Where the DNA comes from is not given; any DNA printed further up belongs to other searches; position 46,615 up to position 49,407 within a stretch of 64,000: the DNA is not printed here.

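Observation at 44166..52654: Three different membrane pyrophosphatase subfamilies side by side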

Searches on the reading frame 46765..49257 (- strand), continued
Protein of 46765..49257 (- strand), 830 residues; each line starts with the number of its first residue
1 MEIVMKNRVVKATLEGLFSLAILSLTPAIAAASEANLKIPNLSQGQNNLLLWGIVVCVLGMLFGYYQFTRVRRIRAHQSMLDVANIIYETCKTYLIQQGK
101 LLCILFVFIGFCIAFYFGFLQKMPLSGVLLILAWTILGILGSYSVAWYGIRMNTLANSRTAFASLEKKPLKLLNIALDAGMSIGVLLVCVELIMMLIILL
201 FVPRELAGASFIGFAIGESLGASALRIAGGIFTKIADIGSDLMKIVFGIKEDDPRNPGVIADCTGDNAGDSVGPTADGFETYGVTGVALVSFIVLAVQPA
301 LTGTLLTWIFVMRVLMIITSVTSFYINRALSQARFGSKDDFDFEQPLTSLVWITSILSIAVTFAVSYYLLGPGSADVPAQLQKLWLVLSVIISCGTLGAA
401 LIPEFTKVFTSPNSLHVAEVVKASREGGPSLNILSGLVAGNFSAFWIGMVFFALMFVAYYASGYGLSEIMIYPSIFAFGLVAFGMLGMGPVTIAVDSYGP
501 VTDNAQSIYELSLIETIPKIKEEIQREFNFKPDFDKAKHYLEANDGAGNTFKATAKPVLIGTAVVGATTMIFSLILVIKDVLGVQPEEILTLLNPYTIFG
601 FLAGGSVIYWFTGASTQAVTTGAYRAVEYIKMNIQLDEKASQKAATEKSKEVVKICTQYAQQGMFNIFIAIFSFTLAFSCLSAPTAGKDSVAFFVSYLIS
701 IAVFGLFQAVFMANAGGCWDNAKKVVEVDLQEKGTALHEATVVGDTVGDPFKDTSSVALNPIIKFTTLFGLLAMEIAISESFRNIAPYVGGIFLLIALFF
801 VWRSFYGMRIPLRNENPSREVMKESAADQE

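Call 38: find_related_loci(query=window:46765-49257:-, collection=metagenome_contigs, flank=10000)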
Query window:46765-49257:- (830 aa) in metagenome_contigs; peptide patterns used: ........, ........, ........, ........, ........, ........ (x = any residue, [..] = any of these).
600 stretches matched a pattern (row limit reached: there are more); 576 encode a relative of the query (tblastn E <= 1e-3); the best 80 are kept; 80 distinct loci.
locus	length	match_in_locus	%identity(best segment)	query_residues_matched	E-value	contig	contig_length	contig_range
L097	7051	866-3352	95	1-830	0e+0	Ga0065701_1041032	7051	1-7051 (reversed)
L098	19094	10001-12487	95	1-830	0e+0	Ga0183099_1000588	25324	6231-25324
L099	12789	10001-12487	93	1-830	0e+0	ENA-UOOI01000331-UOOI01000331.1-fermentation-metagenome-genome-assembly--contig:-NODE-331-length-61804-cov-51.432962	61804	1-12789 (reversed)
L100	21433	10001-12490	92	1-830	0e+0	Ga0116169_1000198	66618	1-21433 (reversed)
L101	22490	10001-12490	92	1-830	0e+0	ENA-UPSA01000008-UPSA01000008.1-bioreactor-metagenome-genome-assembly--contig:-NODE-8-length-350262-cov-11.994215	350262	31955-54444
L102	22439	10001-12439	92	1-814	0e+0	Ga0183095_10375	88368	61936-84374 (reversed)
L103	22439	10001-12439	92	1-814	0e+0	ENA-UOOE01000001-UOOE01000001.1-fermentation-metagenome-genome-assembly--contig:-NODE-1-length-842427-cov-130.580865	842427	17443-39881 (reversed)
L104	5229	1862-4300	92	1-814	0e+0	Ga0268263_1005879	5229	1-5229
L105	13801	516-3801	89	1-820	0e+0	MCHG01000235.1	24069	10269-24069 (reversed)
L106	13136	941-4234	89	1-822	0e+0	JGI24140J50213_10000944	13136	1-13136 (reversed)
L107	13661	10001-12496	88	1-829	0e+0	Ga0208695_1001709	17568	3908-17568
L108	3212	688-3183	88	1-829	0e+0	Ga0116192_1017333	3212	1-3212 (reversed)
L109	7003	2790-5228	90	1-814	0e+0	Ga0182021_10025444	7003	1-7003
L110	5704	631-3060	88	1-811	0e+0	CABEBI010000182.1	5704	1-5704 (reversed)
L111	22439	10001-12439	92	1-814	0e+0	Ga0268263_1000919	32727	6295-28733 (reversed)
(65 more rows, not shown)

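Call 45: find_homologous_proteins(query=A1, max_evalue=1e-50)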
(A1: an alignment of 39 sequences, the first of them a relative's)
Query A1 (39 sequences) (804 aa, profile of the alignment): 8000 proteins with E <= 1e-50 among 8000 candidates; the best 120 are listed.
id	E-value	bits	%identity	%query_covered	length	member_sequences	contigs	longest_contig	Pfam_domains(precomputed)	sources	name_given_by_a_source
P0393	0.0e+0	1608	80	99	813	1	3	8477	PF03030.22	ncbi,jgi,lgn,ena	-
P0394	0.0e+0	1607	77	100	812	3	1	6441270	PF03030.22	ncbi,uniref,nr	ncbi:sodium-translocating pyrophosphatase [Candidatus Formimonas warabiya]|uniref:K(+)-insensitive p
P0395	0.0e+0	1607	80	99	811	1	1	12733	PF03030.22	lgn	-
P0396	0.0e+0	1606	79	100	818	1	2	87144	PF03030.22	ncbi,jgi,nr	ncbi:MAG: sodium-translocating pyrophosphatase [Clostridiales bacterium]|jgi:K(+)-stimulated pyropho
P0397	0.0e+0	1606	79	100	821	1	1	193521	PF03030.22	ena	-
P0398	0.0e+0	1604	77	100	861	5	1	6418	PF03030.22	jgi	-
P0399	0.0e+0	1604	78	100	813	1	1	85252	PF03030.22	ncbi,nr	ncbi:MAG: sodium-translocating pyrophosphatase [Clostridia bacterium]|nr:sodium-translocating pyroph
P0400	0.0e+0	1604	76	100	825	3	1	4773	PF03030.22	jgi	jgi:K(+)-stimulated pyrophosphate-energized sodium pump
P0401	0.0e+0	1603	77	100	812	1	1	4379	PF03030.22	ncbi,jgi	ncbi:MAG: sodium-translocating pyrophosphatase [Syntrophomonadaceae bacterium]|jgi:K(+)-stimulated p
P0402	0.0e+0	1602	77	100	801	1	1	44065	PF03030.22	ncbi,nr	ncbi:MAG: sodium-translocating pyrophosphatase [Syntrophomonadaceae bacterium]|nr:sodium-translocati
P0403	0.0e+0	1602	77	100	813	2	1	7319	PF03030.22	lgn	-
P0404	0.0e+0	1602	77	100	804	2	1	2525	PF03030.22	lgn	-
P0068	0.0e+0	1601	76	100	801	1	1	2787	PF03030.22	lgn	-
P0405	0.0e+0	1600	77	100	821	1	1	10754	PF03030.22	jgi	jgi:K(+)-stimulated pyrophosphate-energized sodium pump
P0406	0.0e+0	1600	79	99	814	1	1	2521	PF03030.22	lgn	-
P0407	0.0e+0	1600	78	100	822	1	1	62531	PF03030.22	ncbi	-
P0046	0.0e+0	1599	75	100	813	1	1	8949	PF03030.22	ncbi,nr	ncbi:MAG: K(+)-stimulated pyrophosphate-energized sodium pump [Euryarchaeota archaeon]|nr:K(+)-stimu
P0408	0.0e+0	1599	79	100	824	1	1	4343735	PF03030.22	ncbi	-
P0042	0.0e+0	1598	76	100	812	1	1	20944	PF03030.22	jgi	-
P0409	0.0e+0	1598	77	100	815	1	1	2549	PF03030.22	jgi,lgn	jgi:K(+)-stimulated pyrophosphate-energized sodium pump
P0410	0.0e+0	1598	78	100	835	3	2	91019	PF03030.22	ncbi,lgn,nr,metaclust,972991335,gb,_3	ncbi:MAG: K(+)-insensitive pyrophosphate-energized proton pump [Clostridia bacterium 41_269]|nr:MAG:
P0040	0.0e+0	1598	75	100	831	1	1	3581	PF03030.22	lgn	-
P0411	0.0e+0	1597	77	99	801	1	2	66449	PF03030.22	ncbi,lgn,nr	ncbi:MAG: sodium-translocating pyrophosphatase [Firmicutes bacterium]|nr:sodium-translocating pyroph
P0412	0.0e+0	1597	78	100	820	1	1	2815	PF03030.22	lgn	-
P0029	0.0e+0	1597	76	100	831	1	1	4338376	PF03030.22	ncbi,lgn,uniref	ncbi:sodium-translocating pyrophosphatase [Methanosarcina hadiensis]|uniref:sodium-translocating pyr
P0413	0.0e+0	1597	76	100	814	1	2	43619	PF03030.22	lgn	-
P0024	0.0e+0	1597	75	100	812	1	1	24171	PF03030.22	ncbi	-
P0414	0.0e+0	1597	76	100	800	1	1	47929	PF03030.22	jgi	jgi:K(+)-stimulated pyrophosphate-energized sodium pump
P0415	0.0e+0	1597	76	100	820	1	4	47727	PF03030.22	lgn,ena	-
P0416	0.0e+0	1597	76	100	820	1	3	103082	PF03030.22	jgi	-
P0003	0.0e+0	1596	75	100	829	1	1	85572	PF03030.22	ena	-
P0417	0.0e+0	1596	76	100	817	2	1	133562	PF03030.22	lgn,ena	-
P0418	0.0e+0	1596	76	100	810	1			PF03030.22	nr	nr:sodium-translocating pyrophosphatase [Syntrophomonas wolfei]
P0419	0.0e+0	1596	76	100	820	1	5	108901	PF03030.22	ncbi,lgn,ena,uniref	ncbi:sodium-translocating pyrophosphatase [Syntrophomonas wolfei]|uniref:sodium-translocating pyroph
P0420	0.0e+0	1596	76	100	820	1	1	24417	PF03030.22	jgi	-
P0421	0.0e+0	1595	76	100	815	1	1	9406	PF03030.22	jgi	-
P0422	0.0e+0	1595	78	100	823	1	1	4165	PF03030.22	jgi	-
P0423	0.0e+0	1595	75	100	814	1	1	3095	PF03030.22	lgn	-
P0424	0.0e+0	1595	76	100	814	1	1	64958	PF03030.22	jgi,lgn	-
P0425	0.0e+0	1595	78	100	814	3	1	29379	PF03030.22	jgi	-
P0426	0.0e+0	1595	76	100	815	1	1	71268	PF03030.22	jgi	-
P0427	0.0e+0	1595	76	100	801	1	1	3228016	PF03030.22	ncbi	ncbi:sodium-translocating pyrophosphatase [Syntrophomonas curvata]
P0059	0.0e+0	1595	76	100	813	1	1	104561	PF03030.22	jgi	jgi:K(+)-stimulated pyrophosphate-energized sodium pump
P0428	0.0e+0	1595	76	100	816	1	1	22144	PF03030.22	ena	-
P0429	0.0e+0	1595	76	100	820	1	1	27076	PF03030.22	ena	-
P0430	0.0e+0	1595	76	100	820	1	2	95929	PF03030.22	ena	-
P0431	0.0e+0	1595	76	100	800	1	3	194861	PF03030.22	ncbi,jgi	jgi:K(+)-stimulated pyrophosphate-energized sodium pump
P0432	0.0e+0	1595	76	100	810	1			PF03030.22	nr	nr:sodium-translocating pyrophosphatase [Syntrophomonas wolfei]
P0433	0.0e+0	1594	76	100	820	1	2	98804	PF03030.22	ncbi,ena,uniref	ncbi:sodium-translocating pyrophosphatase [Syntrophomonas wolfei]|uniref:sodium-translocating pyroph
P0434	0.0e+0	1594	76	100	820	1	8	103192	PF03030.22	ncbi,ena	-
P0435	0.0e+0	1594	76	100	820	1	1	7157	PF03030.22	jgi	-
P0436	0.0e+0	1594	75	100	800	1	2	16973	PF03030.22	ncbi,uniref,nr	ncbi:MAG: sodium-translocating pyrophosphatase [Syntrophomonas sp.]|uniref:sodium-translocating pyro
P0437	0.0e+0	1594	75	100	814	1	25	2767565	PF03030.22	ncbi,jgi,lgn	ncbi:MAG: sodium-translocating pyrophosphatase [Syntrophomonadaceae bacterium]|jgi:K(+)-stimulated p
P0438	0.0e+0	1594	75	100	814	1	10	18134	PF03030.22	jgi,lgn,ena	-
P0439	0.0e+0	1594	75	100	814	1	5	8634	PF03030.22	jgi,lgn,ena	-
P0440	0.0e+0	1594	75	100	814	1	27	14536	PF03030.22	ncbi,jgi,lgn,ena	jgi:K(+)-stimulated pyrophosphate-energized sodium pump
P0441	0.0e+0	1594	76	100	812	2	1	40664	PF03030.22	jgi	jgi:K(+)-stimulated pyrophosphate-energized sodium pump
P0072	0.0e+0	1594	76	100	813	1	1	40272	PF03030.22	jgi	-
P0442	0.0e+0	1594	76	100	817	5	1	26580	PF03030.22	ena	-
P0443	0.0e+0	1594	78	100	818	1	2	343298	PF03030.22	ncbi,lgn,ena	-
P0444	0.0e+0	1593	75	100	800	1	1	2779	PF03030.22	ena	-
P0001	0.0e+0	1593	75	100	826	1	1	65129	PF03030.22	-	-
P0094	0.0e+0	1593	76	100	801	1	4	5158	PF03030.22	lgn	-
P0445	0.0e+0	1593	75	100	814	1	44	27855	PF03030.22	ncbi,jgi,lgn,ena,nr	ncbi:MAG: sodium-translocating pyrophosphatase [Syntrophomonadaceae bacterium]|jgi:K(+)-stimulated p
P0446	0.0e+0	1593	75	100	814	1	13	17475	PF03030.22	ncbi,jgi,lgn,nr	ncbi:MAG: sodium-translocating pyrophosphatase [Bacillota bacterium]|nr:sodium-translocating pyropho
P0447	0.0e+0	1593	79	100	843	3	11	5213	PF03030.22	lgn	-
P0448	0.0e+0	1593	75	100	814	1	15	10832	PF03030.22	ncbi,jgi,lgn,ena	ncbi:MAG: sodium-translocating pyrophosphatase [Syntrophomonadaceae bacterium]|jgi:K(+)-stimulated p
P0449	0.0e+0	1593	75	100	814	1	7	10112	PF03030.22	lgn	-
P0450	0.0e+0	1593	75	100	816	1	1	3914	PF03030.22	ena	-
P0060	0.0e+0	1592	75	100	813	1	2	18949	PF03030.22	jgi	jgi:K(+)-stimulated pyrophosphate-energized sodium pump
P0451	0.0e+0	1592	76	100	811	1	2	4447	PF03030.22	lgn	-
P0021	0.0e+0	1592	75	100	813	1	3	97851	PF03030.22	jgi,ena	-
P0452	0.0e+0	1592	78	100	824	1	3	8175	PF03030.22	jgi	jgi:K(+)-stimulated pyrophosphate-energized sodium pump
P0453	0.0e+0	1592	75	100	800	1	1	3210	PF03030.22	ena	-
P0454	0.0e+0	1592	75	100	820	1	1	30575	PF03030.22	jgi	jgi:K(+)-stimulated pyrophosphate-energized sodium pump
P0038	0.0e+0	1592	76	100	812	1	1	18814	PF03030.22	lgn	-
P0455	0.0e+0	1592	77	100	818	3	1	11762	PF03030.22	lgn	-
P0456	0.0e+0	1592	75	100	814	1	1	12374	PF03030.22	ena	-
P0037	0.0e+0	1591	76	100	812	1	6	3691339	PF03030.22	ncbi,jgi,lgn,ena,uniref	ncbi:MAG: sodium-translocating pyrophosphatase [Methanosarcina sp.]|jgi:K(+)-stimulated pyrophosphat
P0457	0.0e+0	1591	75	100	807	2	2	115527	PF03030.22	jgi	jgi:K(+)-stimulated pyrophosphate-energized sodium pump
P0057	0.0e+0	1591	75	100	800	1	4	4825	PF03030.22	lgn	-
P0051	0.0e+0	1591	75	100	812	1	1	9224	PF03030.22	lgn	-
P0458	0.0e+0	1591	77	100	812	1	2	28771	PF03030.22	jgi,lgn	jgi:Inorganic pyrophosphatase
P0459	0.0e+0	1591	77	100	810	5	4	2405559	PF03030.22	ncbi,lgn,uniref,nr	ncbi:Inorganic diphosphatase [Syntrophothermus lipocalidus DSM 12680]|uniref:K(+)-insensitive pyroph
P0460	0.0e+0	1591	76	100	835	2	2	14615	PF03030.22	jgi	-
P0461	0.0e+0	1591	75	100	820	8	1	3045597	PF03030.22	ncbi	-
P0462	0.0e+0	1591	75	100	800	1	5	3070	PF03030.22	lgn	-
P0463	0.0e+0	1591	75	100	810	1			PF03030.22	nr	nr:sodium-translocating pyrophosphatase [Syntrophomonas wolfei]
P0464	0.0e+0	1591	75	100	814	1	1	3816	PF03030.22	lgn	-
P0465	0.0e+0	1591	75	100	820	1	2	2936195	PF03030.22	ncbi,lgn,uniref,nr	ncbi:sodium-translocating pyrophosphatase [Syntrophomonas wolfei]|uniref:K(+)-insensitive pyrophosph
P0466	0.0e+0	1590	75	100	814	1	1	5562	PF03030.22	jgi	jgi:K(+)-stimulated pyrophosphate-energized sodium pump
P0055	0.0e+0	1590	75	100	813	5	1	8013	PF03030.22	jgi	-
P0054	0.0e+0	1590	75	100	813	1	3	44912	PF03030.22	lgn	-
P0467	0.0e+0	1590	76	100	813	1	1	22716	PF03030.22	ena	-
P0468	0.0e+0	1590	75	100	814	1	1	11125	PF03030.22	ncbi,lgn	-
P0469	0.0e+0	1589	75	100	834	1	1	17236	PF03030.22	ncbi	-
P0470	0.0e+0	1589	75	100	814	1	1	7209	PF03030.22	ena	-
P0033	0.0e+0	1589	75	100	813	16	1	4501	PF03030.22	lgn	-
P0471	0.0e+0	1589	77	100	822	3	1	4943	PF03030.22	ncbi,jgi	jgi:K(+)-stimulated pyrophosphate-energized sodium pump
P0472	0.0e+0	1589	75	100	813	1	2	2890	PF03030.22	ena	-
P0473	0.0e+0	1589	82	100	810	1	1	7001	PF03030.22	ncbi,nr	ncbi:MAG: sodium-translocating pyrophosphatase [Bacteroidales bacterium]|nr:sodium-translocating pyr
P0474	0.0e+0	1588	78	99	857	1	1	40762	PF03030.22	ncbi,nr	ncbi:MAG: sodium-translocating pyrophosphatase [Clostridia bacterium]|nr:sodium-translocating pyroph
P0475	0.0e+0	1588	75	100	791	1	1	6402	PF03030.22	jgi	jgi:K(+)-stimulated pyrophosphate-energized sodium pump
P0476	0.0e+0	1588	75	100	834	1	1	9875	PF03030.22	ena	-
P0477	0.0e+0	1588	78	100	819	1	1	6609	PF03030.22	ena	-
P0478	0.0e+0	1588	77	100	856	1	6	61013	PF03030.22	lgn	-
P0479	0.0e+0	1588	76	99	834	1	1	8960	PF03030.22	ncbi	ncbi:MAG: sodium-translocating pyrophosphatase [Bacillota bacterium]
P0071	0.0e+0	1588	76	100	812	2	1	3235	PF03030.22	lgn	-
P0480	0.0e+0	1587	76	100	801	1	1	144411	PF03030.22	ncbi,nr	ncbi:MAG TPA: sodium-translocating pyrophosphatase [Syntrophothermus lipocalidus]|nr:sodium-transloc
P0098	0.0e+0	1587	75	100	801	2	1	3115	PF03030.22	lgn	-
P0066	0.0e+0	1587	76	100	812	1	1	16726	PF03030.22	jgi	jgi:K(+)-stimulated pyrophosphate-energized sodium pump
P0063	0.0e+0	1587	75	100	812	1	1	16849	PF03030.22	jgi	jgi:K(+)-stimulated pyrophosphate-energized sodium pump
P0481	0.0e+0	1587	76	100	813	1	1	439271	PF03030.22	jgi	-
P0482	0.0e+0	1587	78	100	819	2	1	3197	PF03030.22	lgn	-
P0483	0.0e+0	1587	75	100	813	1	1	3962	PF03030.22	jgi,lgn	jgi:K(+)-stimulated pyrophosphate-energized sodium pump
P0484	0.0e+0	1586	76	100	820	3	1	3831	PF03030.22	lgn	-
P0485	0.0e+0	1586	77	100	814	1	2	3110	PF03030.22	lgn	-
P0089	0.0e+0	1586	75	100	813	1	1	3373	PF03030.22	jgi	jgi:K(+)-stimulated pyrophosphate-energized sodium pump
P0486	0.0e+0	1586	77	100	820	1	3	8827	PF03030.22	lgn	-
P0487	0.0e+0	1586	75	100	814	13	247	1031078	PF03030.22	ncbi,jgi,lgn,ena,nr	ncbi:MAG: sodium-translocating pyrophosphatase [Syntrophomonadaceae bacterium]|jgi:K(+)-stimulated p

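Call 92: predict_structure(alignment_id=A3)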
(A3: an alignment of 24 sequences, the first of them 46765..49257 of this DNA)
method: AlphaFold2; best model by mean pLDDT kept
length: 830 residues; sequences in the alignment: 24
mean_pLDDT: 72.7   pTM: 0.75
mean pLDDT of the five models: 72.7, 59.0, 53.8, 43.2, 43.0
residues with pLDDT >= 90: 61; 70-90: 425; 50-70: 292; < 50: 52
segments of 3 or more residues with pLDDT < 50: 1-9, 11-14, 16-35, 814-830
pLDDT, mean of each block of 10 residues (from residue 1): 45 46 38 50 86 92 91 88 84 73 71 68 71 83 83 90 87 89 88 87 76 75 66 65 67 69 72 66 69 75 85 89 93 86 87 91 87 69 82 87 79 75 64 62 74 84 77 78 77 76 76 85 89 88 81 66 67 67 67 72 74 65 62 60 65 67 70 72 62 73 70 68 69 64 56 52 58 62 73 83 67 44 29
secondary structure, 60 per line:
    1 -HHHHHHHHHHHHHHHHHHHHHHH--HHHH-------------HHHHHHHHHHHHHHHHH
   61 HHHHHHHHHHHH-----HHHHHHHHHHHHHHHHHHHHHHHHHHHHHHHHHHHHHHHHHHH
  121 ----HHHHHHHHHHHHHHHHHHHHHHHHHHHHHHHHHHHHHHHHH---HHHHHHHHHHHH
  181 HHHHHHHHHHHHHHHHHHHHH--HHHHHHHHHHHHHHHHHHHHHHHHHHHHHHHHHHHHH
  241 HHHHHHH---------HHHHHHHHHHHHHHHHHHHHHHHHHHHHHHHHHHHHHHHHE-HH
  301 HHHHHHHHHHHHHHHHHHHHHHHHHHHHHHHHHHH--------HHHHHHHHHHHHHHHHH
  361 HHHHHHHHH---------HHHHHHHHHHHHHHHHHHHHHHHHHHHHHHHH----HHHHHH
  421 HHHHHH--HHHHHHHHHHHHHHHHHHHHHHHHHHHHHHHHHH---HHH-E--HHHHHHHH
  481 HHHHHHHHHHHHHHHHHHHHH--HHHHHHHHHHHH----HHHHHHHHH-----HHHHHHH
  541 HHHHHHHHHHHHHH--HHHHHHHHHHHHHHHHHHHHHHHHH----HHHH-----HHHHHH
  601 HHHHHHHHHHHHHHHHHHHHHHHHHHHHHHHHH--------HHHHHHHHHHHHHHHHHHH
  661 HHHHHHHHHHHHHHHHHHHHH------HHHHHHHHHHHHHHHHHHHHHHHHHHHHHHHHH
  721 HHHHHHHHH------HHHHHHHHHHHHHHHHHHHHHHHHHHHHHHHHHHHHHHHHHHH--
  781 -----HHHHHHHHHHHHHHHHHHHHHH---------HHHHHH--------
elements in order (helices of 4 or more, strands of 3 or more residues): H2-24 H27-30 H44-72 H78-120 H125-165 H169-201 H204-247 H257-296 H299-335 H344-369 H379-410 H415-426 H429-462 H473-501 H504-515 H520-528 H534-554 H557-581 H586-589 H595-633 H642-681 H688-729 H736-778 H786-807 H817-822

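Call 94: find_encoding_contigs(protein=P0037, flank=8000, max_places=2)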
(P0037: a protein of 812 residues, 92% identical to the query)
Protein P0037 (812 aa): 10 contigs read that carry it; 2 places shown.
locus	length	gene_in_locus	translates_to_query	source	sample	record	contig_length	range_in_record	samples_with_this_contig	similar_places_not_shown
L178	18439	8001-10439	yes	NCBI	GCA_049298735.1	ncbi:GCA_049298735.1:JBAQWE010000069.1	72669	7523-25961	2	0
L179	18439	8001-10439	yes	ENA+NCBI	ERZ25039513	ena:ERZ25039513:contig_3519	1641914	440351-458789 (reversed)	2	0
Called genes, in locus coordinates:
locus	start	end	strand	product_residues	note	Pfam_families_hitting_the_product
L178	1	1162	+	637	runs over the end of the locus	PF07650:KH_2 (faint), PF17214:KH_TffA, PF00753:Lactamase_B, PF16661:Lactamase_B_6, PF23023:Anti-Pycsar_Apyc1 (weak), PF12706:Lactamase_B_2, PF10996:Beta-Casp, PF07521:RMMBL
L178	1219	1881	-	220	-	PF00702:Hydrolase, PF13419:HAD_2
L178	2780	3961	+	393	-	PF00091:Tubulin, PF12327:FtsZ_C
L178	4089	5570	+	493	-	PF00809:Pterin_bind, PF14251:PterinBD-DUF4346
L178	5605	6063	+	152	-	-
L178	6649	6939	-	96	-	-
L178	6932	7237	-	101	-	-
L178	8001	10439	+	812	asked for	PF03030:H_PPase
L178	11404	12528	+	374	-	PF07690:MFS_1, PF00083:Sugar_tr, PF07690:MFS_1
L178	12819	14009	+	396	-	PF07690:MFS_1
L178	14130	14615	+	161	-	PF17832:Pre-PUA (weak), PF01472:PUA, PF26292:PUA_elF2D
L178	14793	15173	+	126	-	PF04472:SepF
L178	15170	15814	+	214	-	PF22794:jr-ZPR1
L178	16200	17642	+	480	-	PF00587:tRNA-synt_2b, PF03129:HGTP_anticodon, PF09180:ProRS-C_1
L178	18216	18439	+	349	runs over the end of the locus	-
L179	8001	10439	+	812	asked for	PF03030:H_PPase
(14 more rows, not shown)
